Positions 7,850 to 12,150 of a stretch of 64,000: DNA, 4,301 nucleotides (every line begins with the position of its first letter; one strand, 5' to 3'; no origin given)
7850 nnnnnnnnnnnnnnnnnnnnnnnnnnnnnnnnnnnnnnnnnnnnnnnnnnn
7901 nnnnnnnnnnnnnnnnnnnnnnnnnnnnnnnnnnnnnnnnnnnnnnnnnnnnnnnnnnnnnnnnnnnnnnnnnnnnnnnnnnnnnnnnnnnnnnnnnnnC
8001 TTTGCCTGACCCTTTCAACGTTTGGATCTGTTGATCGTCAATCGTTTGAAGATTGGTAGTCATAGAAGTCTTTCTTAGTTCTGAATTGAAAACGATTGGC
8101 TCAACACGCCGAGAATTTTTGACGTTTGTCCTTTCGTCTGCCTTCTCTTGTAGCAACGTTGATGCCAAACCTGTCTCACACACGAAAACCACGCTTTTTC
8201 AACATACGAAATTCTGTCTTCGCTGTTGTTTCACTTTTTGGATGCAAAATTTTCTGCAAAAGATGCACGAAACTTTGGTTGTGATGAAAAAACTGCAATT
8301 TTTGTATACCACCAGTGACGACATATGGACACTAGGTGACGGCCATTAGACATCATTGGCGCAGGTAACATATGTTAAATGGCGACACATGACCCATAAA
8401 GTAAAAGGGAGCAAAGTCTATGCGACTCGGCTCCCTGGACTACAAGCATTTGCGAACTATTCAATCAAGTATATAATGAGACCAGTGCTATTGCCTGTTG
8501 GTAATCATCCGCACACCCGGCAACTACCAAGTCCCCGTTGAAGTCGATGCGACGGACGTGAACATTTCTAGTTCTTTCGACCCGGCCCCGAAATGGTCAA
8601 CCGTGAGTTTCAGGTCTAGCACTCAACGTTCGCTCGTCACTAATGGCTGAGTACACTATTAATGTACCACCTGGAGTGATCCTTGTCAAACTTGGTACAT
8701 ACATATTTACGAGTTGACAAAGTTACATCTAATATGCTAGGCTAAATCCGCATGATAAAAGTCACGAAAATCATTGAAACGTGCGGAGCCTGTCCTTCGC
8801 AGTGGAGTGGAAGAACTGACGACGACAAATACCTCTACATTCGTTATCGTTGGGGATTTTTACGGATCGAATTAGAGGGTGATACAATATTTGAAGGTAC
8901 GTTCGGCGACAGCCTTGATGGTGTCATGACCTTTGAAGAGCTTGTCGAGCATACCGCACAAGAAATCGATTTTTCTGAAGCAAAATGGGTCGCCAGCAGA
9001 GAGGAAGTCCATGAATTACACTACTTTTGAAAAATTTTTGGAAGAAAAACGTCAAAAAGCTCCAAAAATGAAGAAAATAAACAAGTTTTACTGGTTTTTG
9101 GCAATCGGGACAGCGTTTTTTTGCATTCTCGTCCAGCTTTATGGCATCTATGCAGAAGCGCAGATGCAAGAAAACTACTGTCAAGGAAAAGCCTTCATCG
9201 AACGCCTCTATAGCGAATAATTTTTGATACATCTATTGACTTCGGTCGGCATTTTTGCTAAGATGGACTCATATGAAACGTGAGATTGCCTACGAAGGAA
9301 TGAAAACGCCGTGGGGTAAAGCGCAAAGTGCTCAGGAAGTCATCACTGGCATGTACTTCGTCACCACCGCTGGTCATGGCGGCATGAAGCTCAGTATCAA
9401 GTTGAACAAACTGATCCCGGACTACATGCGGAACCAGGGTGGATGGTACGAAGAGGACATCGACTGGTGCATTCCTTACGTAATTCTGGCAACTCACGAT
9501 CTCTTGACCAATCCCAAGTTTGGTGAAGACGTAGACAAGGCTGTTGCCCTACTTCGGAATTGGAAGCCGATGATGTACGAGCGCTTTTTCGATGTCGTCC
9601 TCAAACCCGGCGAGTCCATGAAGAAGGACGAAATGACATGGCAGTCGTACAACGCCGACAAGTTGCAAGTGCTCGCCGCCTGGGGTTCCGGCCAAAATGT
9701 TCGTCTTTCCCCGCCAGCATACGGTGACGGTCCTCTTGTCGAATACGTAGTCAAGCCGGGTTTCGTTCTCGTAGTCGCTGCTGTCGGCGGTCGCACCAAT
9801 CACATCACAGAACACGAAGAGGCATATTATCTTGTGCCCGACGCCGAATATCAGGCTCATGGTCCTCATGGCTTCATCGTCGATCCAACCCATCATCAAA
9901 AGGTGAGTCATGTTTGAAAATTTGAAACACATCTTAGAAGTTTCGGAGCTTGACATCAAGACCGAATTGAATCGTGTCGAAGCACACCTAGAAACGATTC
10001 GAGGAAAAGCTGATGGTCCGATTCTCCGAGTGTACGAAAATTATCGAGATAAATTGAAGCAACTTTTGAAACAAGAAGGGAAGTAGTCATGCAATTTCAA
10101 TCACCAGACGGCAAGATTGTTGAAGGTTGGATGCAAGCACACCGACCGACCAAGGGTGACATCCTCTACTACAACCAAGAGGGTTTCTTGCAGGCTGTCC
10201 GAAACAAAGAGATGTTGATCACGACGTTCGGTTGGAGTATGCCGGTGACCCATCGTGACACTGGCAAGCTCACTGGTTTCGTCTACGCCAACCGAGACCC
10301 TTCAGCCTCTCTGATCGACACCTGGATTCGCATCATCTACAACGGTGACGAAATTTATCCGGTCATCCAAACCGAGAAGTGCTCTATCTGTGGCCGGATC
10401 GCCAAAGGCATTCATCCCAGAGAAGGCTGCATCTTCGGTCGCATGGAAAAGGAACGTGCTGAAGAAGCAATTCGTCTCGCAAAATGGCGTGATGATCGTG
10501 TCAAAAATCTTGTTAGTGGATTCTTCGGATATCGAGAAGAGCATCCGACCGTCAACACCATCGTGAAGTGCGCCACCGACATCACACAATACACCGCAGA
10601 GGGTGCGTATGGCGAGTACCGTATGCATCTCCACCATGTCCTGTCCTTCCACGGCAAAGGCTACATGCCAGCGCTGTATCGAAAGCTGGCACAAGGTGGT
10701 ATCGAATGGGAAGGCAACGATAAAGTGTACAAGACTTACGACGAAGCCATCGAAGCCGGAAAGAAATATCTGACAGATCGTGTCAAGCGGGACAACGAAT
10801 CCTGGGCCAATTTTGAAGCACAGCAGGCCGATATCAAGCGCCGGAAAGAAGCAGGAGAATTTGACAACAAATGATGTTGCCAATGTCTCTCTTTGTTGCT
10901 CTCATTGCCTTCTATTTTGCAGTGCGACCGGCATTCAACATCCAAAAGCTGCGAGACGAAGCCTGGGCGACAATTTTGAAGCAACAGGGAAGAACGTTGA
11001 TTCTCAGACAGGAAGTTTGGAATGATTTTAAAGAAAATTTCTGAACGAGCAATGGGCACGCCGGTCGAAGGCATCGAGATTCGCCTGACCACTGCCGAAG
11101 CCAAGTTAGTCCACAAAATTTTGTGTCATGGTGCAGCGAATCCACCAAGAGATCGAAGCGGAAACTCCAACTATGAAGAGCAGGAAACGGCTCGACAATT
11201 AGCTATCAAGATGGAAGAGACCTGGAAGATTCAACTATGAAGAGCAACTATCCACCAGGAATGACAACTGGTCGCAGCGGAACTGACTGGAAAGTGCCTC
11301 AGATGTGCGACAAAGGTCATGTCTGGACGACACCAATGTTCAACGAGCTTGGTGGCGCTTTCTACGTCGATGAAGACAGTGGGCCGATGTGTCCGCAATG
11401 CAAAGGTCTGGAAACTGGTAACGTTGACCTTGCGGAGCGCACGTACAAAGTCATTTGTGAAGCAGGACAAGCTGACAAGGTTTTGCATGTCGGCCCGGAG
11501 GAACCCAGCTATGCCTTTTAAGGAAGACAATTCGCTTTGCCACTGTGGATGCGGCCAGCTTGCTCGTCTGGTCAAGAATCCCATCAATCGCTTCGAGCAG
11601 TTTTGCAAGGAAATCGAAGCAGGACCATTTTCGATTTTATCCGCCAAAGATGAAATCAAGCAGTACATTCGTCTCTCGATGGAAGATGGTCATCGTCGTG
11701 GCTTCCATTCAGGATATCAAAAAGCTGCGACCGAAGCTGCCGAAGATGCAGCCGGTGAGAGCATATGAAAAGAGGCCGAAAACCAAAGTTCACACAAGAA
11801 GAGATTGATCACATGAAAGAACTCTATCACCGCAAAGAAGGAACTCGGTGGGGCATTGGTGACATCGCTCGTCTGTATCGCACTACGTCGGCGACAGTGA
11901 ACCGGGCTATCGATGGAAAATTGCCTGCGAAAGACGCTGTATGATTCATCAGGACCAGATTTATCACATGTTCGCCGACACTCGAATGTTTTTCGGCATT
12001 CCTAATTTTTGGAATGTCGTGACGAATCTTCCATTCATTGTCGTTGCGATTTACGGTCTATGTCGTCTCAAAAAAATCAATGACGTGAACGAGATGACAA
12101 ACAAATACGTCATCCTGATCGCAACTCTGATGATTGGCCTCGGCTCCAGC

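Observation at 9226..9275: Early-promoter family: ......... upstream element, TTGACA -35, extended -10 TGnTA(A/G)G(A/C)T, frequent leaderless starts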

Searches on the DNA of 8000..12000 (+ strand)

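Call 6: search_dna_similar(query=window:8000-12000:+, collection=phages, mode=near, max_rows=15)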
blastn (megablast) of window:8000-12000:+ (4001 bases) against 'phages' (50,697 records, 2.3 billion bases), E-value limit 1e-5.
No match.

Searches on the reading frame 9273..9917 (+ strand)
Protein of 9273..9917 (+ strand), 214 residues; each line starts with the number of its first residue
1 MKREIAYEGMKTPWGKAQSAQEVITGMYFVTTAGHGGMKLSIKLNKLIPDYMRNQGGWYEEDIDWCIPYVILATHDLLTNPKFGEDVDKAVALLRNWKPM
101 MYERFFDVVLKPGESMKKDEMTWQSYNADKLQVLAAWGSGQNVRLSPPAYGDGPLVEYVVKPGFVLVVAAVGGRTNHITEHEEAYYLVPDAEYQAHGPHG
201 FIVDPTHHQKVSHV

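Call 8: search_protein_families(library=phrogs, proteins=[window:9273-9917:+])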
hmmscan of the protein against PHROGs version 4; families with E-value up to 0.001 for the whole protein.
window:9273-9917:+ (214 aa): 0 families

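Call 11: search_dna_similar(query=window:9273-9917:+, collection=phages, mode=protein, max_rows=20)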
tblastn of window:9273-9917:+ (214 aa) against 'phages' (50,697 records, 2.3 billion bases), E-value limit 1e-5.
Records with a match: 3; places in all: 3; records where one place covers at least 80% of the query: 1.
Best place of each record, by identity: <60% 3.
By first word of the organism name: Bradyrhizobium 1; Dolichospermum 1; Bacteriophage 1.
By host as written in the record: Bradyrhizobium diazoefficiens USDA110 1; Dolichospermum flos-aquae 1; - 1.
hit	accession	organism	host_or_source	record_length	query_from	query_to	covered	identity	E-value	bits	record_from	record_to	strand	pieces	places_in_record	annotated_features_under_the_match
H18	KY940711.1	Bradyrhizobium phage BDU-MI-1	Bradyrhizobium diazoefficiens USDA110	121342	12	212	94%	32.5%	2e-26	112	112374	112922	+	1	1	hypothetical protein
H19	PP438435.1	Dolichospermum phage Dfl-JY45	Dolichospermum flos-aquae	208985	9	138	61%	32.3%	6e-9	61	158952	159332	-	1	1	hypothetical protein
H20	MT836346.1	Bacteriophage sp.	human fecal samples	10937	12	115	49%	30.5%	6e-6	52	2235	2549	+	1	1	record has no annotation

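Call 22: find_related_loci(query=window:9273-9917:+, collection=viral_contigs, flank=3000)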
Query window:9273-9917:+ (214 aa) in viral_contigs; peptide patterns used: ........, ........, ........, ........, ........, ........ (x = any residue, [..] = any of these).
7 stretches matched a pattern; 1 encode a relative of the query (tblastn E <= 1e-3); 1 distinct loci.
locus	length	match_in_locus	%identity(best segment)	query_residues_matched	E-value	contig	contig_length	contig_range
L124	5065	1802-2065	37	8-96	2e-11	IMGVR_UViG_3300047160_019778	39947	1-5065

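Call 51: search_protein_families(library=pfam, max_evalue=0.01, proteins=[window:9273-9917:+])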
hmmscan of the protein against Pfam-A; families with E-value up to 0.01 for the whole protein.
window:9273-9917:+ (214 aa): 1 family
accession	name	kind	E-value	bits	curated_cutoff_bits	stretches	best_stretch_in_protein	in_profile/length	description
PF22653.1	DUF7007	-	6.5e-32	110.9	27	1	9-126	3-114/116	Domain of unknown function (DUF7007)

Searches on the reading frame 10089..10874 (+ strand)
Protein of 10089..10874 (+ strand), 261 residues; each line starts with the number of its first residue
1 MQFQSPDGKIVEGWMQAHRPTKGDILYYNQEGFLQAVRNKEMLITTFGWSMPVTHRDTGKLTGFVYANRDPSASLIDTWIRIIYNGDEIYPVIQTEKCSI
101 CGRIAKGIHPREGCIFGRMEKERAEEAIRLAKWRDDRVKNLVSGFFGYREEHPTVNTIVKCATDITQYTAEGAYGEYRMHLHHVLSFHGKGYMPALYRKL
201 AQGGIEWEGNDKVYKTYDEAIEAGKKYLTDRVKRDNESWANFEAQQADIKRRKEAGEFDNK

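Call 8: search_protein_families(library=phrogs, proteins=[window:10089-10874:+])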
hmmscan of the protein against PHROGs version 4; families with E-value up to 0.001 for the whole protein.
window:10089-10874:+ (261 aa): 0 families

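Call 66: find_encoding_contigs(protein=window:10089-10874:+, flank=10000, max_places=1)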
Protein window:10089-10874:+ (261 aa): 3 contigs read that carry it; 1 place shown.
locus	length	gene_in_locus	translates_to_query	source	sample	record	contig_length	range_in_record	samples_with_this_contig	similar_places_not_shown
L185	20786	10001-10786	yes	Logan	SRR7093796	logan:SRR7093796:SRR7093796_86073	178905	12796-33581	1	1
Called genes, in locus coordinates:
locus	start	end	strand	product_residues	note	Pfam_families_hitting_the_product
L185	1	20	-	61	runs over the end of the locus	-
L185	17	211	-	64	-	-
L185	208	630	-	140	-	-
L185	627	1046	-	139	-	-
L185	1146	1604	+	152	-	-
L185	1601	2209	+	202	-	PF01121:CoaE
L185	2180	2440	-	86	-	-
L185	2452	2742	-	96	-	-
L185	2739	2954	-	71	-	-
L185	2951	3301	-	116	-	PF15891:Nuc_deoxyri_tr2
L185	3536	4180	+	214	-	-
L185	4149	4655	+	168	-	-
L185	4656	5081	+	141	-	-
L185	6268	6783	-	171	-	-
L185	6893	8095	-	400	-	-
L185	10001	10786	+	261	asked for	-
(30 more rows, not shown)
